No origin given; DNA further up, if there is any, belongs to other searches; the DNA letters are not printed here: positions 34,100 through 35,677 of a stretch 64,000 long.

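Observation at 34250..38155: C-methylated aminosugar module: DegT aminotransferase, two DPM1-like GT2 enzymes and a TcaB9-like sugar C-methyltransferase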

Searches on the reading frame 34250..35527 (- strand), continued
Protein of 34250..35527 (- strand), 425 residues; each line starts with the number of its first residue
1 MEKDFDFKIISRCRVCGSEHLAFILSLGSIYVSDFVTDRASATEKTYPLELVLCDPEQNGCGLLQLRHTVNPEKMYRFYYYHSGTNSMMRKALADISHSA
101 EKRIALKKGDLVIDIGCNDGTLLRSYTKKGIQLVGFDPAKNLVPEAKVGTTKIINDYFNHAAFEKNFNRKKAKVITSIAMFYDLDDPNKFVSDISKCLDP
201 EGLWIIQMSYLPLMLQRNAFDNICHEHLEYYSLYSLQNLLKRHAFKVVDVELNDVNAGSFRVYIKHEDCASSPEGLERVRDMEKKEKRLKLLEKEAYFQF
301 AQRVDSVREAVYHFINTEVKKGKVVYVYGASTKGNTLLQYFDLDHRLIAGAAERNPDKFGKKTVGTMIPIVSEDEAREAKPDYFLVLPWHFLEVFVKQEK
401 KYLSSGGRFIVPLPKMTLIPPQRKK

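Call 51: search_solved_structures(query=A1, max_evalue=1e-20, show_alignments=5)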
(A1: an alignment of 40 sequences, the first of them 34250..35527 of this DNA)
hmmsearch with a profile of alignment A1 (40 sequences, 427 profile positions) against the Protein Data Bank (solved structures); distinct sequences matched with E-value up to 1e-20: 10.
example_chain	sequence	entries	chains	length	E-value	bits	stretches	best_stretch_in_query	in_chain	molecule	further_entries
4rv9_A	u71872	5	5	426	1.5e-76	260.9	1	7-423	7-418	D-mycarose 3-C-methyltransferase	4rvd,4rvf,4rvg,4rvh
4e2w_A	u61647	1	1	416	6.4e-58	199.6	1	7-420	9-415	TcaB9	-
4e2x_A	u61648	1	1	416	9.3e-58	199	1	7-420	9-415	TcaB9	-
3ndi_A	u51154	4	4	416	1e-57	198.9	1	7-420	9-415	Methyltransferase | TcaB9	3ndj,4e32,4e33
4e31_A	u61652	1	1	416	3.7e-57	197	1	7-420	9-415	TcaB9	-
4e30_A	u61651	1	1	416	3.7e-57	197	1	7-420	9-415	TcaB9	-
4e2y_A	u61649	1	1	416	6e-57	196.4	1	7-420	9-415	TcaB9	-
4e2z_A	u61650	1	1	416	2.2e-56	194.5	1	7-420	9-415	TcaB9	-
5t64_A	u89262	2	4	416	1.1e-55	192.2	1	9-421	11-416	Sugar 3-C-methyl transferase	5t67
5t6b_A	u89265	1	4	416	8.6e-55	189.3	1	9-420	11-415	Sugar 3-C-methyl transferase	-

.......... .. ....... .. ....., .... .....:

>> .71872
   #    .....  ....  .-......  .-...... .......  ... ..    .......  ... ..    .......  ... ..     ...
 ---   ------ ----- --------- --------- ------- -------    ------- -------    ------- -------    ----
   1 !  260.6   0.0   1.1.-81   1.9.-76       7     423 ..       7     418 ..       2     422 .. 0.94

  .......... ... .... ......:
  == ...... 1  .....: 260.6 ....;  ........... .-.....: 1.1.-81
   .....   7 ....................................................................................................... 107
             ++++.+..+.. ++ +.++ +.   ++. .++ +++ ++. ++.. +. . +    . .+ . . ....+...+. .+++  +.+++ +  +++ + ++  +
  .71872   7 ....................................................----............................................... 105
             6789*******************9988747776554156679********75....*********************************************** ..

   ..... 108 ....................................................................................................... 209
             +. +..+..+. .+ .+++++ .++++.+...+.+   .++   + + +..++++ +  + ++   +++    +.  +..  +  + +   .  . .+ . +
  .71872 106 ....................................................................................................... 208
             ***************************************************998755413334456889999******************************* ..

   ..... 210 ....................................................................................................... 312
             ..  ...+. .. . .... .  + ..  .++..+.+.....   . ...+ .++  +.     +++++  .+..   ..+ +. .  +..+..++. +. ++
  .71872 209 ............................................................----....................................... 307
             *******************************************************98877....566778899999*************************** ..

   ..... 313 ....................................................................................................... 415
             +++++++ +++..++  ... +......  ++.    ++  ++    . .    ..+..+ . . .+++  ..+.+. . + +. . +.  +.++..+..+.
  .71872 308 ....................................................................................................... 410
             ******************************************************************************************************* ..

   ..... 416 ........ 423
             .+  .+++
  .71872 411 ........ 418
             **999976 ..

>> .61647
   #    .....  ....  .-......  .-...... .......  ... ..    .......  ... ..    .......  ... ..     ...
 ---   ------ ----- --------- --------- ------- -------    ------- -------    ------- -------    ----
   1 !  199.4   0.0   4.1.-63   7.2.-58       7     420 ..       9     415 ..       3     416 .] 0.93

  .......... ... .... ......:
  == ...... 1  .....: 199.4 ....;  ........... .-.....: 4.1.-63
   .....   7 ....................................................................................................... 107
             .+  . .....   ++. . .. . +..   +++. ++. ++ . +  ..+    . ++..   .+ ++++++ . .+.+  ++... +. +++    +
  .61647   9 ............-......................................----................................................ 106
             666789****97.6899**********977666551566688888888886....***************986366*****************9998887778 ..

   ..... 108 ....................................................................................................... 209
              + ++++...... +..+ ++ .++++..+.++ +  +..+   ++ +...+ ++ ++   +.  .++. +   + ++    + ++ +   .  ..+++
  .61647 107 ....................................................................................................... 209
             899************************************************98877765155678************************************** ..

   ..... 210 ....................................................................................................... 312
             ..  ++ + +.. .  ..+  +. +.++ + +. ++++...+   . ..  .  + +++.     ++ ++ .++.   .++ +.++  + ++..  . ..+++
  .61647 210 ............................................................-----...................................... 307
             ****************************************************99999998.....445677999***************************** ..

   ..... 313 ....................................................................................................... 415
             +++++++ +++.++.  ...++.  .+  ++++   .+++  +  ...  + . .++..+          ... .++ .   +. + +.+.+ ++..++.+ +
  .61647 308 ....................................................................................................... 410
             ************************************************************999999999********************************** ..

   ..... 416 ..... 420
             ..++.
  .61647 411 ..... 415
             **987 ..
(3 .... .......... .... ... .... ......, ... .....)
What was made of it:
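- On NDP-hexose C-methyltransferase (TylC3/TcaB9/MtmC; Pfam Methyltransf_13 + Methyltransf_14): The mutant chains 4e31 (Y76F), 4e2w (H181N) and 4e2x (Y222F) in the PDB show which residues were probed (call 51).
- Tried and rejected: I used the PDB mutant chains to see which residues were probed (call 51).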

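Call 52: list_cluster_members(proteins=[P0001, P0121])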
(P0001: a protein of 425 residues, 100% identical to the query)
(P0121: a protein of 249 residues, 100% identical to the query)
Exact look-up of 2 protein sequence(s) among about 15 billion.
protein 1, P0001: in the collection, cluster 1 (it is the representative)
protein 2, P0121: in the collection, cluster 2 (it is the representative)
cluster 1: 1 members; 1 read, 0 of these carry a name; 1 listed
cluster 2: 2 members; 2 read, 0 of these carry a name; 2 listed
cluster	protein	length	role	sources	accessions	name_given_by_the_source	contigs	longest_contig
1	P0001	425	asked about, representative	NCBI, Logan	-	-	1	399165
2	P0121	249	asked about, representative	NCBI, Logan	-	-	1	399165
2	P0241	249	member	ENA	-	-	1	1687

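Call 54: find_encoding_contigs(protein=P0006, flank=10000, max_places=1)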
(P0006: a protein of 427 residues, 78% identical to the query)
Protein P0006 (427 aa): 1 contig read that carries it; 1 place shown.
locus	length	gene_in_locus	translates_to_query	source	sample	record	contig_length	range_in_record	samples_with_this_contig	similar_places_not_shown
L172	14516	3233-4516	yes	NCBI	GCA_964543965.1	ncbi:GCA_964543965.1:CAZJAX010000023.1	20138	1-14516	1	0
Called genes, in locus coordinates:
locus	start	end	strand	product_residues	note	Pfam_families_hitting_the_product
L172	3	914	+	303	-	?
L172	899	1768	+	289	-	PF02621:VitK2_biosynth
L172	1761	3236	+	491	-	PF00535:Glycos_transf_2, PF01209:Ubie_methyltran (faint), PF13489:Methyltransf_23, PF08241:Methyltransf_11, PF08242:Methyltransf_12, PF13649:Methyltransf_25, PF13847:Methyltransf_31 (weak)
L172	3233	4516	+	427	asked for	PF08421:Methyltransf_13, PF13489:Methyltransf_23, PF08241:Methyltransf_11 (weak), PF08242:Methyltransf_12 (weak), PF08484:Methyltransf_14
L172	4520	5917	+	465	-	PF26314:MptA_B_family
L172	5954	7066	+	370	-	PF04055:Radical_SAM, PF19288:CofH_C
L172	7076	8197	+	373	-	PF01041:DegT_DnrJ_EryC1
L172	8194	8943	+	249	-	PF00535:Glycos_transf_2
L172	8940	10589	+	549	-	PF13231:PMT_2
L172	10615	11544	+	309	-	PF00535:Glycos_transf_2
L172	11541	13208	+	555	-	PF02366:PMT (weak), PF13231:PMT_2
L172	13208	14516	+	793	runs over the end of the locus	-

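Call 55: find_encoding_contigs(protein=P0007, flank=10000, max_places=1)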
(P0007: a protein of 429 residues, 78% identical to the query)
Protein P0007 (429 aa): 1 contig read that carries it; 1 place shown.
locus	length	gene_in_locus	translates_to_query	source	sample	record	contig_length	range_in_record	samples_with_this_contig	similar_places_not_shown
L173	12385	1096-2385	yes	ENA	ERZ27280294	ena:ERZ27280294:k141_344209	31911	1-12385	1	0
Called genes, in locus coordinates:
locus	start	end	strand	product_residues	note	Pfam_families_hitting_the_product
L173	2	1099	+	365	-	?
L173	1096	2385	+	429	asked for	PF08421:Methyltransf_13, PF13489:Methyltransf_23, PF08241:Methyltransf_11, PF08242:Methyltransf_12 (weak), PF13649:Methyltransf_25 (weak), PF08484:Methyltransf_14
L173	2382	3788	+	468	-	PF26314:MptA_B_family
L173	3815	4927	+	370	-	PF04055:Radical_SAM, PF19288:CofH_C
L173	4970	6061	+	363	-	PF01041:DegT_DnrJ_EryC1, PF01212:Beta_elim_lyase (faint)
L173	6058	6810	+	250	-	PF00535:Glycos_transf_2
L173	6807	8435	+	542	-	PF13231:PMT_2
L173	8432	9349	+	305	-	PF00535:Glycos_transf_2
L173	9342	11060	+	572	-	PF02366:PMT, PF13231:PMT_2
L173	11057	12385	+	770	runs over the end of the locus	PF09586:YfhO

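Call 65: search_protein_families(library=pfam, proteins=[L087:12222-13700:+, L002:8524-10008:+, L002:7739-8527:+, L002:12702-13448:+], max_evalue=0.001)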
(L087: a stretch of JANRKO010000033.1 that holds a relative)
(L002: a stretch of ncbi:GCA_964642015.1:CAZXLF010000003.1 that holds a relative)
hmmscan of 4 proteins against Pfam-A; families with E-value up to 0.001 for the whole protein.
L087:12222-13700:+ (492 aa): 8 families
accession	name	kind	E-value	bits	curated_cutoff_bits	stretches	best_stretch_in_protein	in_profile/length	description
PF00535.33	Glycos_transf_2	-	3.3e-22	79.7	23.3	1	25-180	2-159/168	Glycosyl transferase family 2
PF08241.18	Methyltransf_11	-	1.8e-20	73.8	21.2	1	323-416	1-95/95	Methyltransferase domain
PF13649.12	Methyltransf_25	-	6e-17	62.6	27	1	323-412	2-97/97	Methyltransferase domain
PF08242.18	Methyltransf_12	-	5.1e-11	43.6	30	1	323-414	1-98/98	Methyltransferase domain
PF13489.12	Methyltransf_23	-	9.6e-07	29.1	27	1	300-423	5-123/164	Methyltransferase domain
PF13641.12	Glyco_tranf_2_3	-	8.7e-06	26.3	27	1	23-142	3-127/230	Glycosyltransferase like family 2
PF13847.12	Methyltransf_31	-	9.3e-06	25.8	27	1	319-416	4-109/145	Methyltransferase domain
PF01209.24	Ubie_methyltran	-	0.00024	21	20.1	1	308-417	38-152/233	ubiE/COQ5 methyltransferase family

L002:8524-10008:+ (494 aa): 9 families
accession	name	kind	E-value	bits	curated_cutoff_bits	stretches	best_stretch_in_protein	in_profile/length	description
PF00535.33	Glycos_transf_2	-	1.8e-22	80.5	23.3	1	7-154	2-151/168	Glycosyl transferase family 2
PF13649.12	Methyltransf_25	-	3.4e-19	69.8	27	1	307-397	1-97/97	Methyltransferase domain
PF08241.18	Methyltransf_11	-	1.7e-18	67.5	21.2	1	308-400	1-94/95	Methyltransferase domain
PF08242.18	Methyltransf_12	-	2.3e-11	44.7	30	1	308-398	1-97/98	Methyltransferase domain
PF13847.12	Methyltransf_31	-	2.1e-10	40.9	27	1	304-452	4-144/145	Methyltransferase domain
PF13489.12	Methyltransf_23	-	4.5e-08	33.4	27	1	291-456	11-161/164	Methyltransferase domain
PF02353.26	CMAS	-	5.1e-06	26.4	27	1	298-401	57-164/273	Mycolic acid cyclopropane synthetase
PF01209.24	Ubie_methyltran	-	7.1e-06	26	20.1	1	300-401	44-151/233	ubiE/COQ5 methyltransferase family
PF05724.17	TPMT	-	0.001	19.3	26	0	288-401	21-153/218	Thiopurine S-methyltransferase (TPMT)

L002:7739-8527:+ (262 aa): 1 family
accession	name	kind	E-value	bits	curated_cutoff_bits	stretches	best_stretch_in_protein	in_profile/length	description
PF00535.33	Glycos_transf_2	-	7.9e-20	71.9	23.3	1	8-131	1-132/168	Glycosyl transferase family 2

L002:12702-13448:+ (248 aa): 3 families
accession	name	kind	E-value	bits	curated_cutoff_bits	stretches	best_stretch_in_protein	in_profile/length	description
PF00535.33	Glycos_transf_2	-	2.1e-14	54.2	23.3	1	2-113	6-125/168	Glycosyl transferase family 2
PF13704.12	Glyco_tranf_2_4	-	2.3e-05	25.2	27.5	1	3-78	1-82/98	Glycosyl transferase family 2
PF10111.15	Glyco_tranf_2_2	-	0.00091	19.2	27.3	0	22-92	31-106/276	Glycosyltransferase like family 2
